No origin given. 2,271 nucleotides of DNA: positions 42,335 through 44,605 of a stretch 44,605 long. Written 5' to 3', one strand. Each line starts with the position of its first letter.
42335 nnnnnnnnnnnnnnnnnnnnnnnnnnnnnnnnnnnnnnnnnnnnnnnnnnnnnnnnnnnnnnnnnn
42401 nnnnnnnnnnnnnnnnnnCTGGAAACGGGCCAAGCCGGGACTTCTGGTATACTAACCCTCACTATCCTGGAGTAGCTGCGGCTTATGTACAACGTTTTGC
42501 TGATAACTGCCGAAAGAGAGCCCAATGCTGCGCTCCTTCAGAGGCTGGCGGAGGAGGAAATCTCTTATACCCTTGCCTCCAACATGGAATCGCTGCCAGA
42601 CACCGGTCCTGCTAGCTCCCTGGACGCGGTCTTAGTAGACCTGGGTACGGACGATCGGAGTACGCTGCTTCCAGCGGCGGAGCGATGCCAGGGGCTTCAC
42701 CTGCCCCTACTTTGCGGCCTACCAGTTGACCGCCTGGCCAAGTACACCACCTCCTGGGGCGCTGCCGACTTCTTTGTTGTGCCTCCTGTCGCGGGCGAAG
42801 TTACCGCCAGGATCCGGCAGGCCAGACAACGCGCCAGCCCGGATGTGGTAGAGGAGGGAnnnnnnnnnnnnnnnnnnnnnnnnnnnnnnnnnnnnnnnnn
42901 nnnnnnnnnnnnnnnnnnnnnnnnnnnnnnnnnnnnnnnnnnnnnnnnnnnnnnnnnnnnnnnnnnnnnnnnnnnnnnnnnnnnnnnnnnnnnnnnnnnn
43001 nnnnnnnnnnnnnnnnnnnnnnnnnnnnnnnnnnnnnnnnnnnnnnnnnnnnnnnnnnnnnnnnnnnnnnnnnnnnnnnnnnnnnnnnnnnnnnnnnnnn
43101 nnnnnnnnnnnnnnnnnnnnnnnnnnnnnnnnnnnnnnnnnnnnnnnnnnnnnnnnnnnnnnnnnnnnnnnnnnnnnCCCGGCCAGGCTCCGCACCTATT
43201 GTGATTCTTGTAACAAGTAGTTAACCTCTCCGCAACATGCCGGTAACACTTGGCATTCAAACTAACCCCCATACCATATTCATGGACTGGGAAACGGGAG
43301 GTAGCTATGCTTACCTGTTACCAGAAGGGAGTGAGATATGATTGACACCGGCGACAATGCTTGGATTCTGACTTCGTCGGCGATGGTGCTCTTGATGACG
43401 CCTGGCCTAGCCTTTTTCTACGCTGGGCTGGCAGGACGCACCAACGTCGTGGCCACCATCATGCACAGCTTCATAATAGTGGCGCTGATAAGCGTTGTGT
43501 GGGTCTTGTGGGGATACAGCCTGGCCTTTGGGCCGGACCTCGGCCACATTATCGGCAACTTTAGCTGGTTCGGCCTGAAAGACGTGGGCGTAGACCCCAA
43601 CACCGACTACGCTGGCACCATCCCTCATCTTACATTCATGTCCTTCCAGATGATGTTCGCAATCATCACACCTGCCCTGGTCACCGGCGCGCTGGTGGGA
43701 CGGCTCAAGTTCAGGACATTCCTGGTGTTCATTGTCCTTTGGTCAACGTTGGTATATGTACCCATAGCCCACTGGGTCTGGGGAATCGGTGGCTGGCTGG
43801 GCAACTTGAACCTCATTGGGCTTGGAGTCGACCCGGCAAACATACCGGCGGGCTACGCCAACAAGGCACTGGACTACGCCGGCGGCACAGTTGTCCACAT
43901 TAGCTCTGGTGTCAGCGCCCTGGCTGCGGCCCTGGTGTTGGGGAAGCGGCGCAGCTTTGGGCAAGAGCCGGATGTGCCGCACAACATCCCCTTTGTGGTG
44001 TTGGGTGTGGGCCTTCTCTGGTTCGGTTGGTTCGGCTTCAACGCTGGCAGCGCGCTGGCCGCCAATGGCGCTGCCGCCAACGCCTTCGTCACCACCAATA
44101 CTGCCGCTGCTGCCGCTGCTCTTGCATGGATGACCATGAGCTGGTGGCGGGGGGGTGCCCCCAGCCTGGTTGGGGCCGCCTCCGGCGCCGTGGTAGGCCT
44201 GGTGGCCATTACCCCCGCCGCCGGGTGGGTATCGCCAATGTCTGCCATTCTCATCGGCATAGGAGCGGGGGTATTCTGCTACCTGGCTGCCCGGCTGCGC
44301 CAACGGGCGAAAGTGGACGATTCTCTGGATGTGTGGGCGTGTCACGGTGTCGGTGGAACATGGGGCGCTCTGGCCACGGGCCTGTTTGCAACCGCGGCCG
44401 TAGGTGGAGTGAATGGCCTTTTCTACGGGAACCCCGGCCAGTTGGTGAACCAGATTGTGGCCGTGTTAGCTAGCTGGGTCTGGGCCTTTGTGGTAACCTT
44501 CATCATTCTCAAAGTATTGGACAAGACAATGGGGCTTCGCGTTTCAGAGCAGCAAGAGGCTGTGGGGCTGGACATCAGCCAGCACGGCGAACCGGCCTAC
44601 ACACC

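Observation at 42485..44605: GlnR-like orphan atypical response regulator next to amt, with four 11-bp-phased GTAAC-type boxes in the spacer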

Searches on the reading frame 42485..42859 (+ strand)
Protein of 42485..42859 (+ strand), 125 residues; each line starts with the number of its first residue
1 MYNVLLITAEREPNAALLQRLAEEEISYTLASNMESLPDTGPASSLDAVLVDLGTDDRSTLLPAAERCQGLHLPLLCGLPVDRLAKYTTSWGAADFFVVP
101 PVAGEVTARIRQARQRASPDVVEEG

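Call 34: search_solved_structures(query=A1, max_evalue=10, show_alignments=3)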
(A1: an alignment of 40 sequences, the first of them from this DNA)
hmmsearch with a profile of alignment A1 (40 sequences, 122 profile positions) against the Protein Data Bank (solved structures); distinct sequences matched with E-value up to 10: 125 (the best 60 are shown).
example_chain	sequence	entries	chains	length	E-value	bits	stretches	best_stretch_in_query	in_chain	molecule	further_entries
7cci_A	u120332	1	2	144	1e-10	44.6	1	10-118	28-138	AdeR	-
5x5j_A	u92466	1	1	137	1.1e-10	44.5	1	10-118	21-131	AdeR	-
5xjp_A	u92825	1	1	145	1.3e-10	44.3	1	10-118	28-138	AdeR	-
4uhj_A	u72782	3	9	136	2.2e-10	43.5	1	1-119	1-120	TRANSCRIPTIONAL REGULATORY PROTEIN CPXR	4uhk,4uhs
3w9s_A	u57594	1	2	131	4.8e-10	42.5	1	3-119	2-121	OmpR family response regulator in two-component regulatory system with BasS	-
9of5_A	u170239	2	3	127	1.4e-09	41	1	1-118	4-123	PmrA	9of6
8gc6_A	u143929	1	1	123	1.6e-09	40.7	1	3-119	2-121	Response regulator protein CarR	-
8jo2_H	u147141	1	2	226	1.8e-09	40.6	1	3-120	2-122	DNA-binding transcriptional regulator BasR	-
4s04_A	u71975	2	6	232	1.9e-09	40.5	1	3-120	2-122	DNA-binding transcriptional regulator BasR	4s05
9of7_A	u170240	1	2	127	2e-09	40.5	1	1-118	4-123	PmrA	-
9of8_A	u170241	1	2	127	2.1e-09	40.4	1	1-118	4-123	PmrA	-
9of3_A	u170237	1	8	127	2.1e-09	40.4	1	1-118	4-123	PmrA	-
7m0s_A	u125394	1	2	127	2.4e-09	40.2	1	1-118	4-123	Two-component system response regulator PmrA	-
7e1h_A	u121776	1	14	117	2.6e-09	40.1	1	3-113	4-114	DNA-binding response regulator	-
1ys6_A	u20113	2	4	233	3e-09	39.9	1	3-119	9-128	Transcriptional regulatory protein prrA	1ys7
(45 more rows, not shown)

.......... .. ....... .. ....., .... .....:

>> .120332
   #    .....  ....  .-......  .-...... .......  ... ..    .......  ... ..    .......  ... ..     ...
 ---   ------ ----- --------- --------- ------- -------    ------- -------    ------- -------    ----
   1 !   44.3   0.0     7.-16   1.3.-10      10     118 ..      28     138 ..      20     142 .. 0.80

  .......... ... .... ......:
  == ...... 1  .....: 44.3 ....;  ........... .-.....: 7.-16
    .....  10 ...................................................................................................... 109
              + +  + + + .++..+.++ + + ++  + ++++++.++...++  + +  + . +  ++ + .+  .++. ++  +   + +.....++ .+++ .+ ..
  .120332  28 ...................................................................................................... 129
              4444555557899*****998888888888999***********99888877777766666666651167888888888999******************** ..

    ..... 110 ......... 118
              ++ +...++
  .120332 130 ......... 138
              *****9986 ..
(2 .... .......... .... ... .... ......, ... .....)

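Call 35: search_protein_families(library=pfam, alignment_id=A1, max_evalue=0.01)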
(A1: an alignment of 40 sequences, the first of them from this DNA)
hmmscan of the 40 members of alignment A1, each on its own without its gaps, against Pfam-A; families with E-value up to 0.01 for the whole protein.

A. member 1, seq(125 aa): 1 family
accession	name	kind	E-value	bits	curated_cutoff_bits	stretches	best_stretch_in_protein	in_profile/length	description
PF21695.3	GlnR_1st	-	0.00017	21.9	27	1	3-112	2-109/111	Transcription regulator GlnR, N-terminal domain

B. families by the number of members that match (of 40 scanned): 2 families
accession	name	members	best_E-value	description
PF21695.3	GlnR_1st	25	4.5e-06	Transcription regulator GlnR, N-terminal domain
PF00072.30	Response_reg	2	4.6e-06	Response regulator receiver domain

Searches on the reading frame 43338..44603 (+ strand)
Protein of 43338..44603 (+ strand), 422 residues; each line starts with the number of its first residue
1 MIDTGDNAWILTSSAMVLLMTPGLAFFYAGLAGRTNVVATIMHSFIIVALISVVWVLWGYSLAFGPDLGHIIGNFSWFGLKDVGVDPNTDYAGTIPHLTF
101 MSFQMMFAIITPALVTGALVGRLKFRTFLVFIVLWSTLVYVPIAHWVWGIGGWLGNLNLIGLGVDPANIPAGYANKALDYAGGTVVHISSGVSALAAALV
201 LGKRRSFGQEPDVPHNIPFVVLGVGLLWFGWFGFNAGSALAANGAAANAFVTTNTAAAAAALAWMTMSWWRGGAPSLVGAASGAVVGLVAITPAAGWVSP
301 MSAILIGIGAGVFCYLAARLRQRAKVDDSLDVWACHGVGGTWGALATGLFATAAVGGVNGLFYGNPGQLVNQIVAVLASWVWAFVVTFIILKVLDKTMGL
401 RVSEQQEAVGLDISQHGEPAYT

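Call 5: search_protein_families(library=pfam, proteins=[window:43338-44603:+], max_evalue=0.01)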
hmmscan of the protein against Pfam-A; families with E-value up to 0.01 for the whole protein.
window:43338-44603:+ (422 aa): 1 family
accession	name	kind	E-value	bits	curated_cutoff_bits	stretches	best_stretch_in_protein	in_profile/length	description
PF00909.26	Ammonium_transp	-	1.5e-129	432.7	23.2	1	8-421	1-399/399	Ammonium Transporter Family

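Call 6: search_protein_families(library=ncbifam, proteins=[window:43338-44603:+], max_evalue=0.001)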
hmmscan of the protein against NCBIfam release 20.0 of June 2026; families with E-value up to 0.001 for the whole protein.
window:43338-44603:+ (422 aa): 3 families
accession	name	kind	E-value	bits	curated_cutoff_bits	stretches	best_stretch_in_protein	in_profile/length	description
TIGR00836.1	amt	subfamily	1e-140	469.3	343.3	1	6-421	1-406/406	ammonium transporter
NF007947.0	PRK10666.1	equivalog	1.9e-102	343.4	657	1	2-421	27-426/428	ammonium transporter AmtB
TIGR03644.1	marine_trans_1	hypoth_equivalog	3.3e-55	187.5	514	1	8-421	6-401/404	probable ammonium transporter, marine subtype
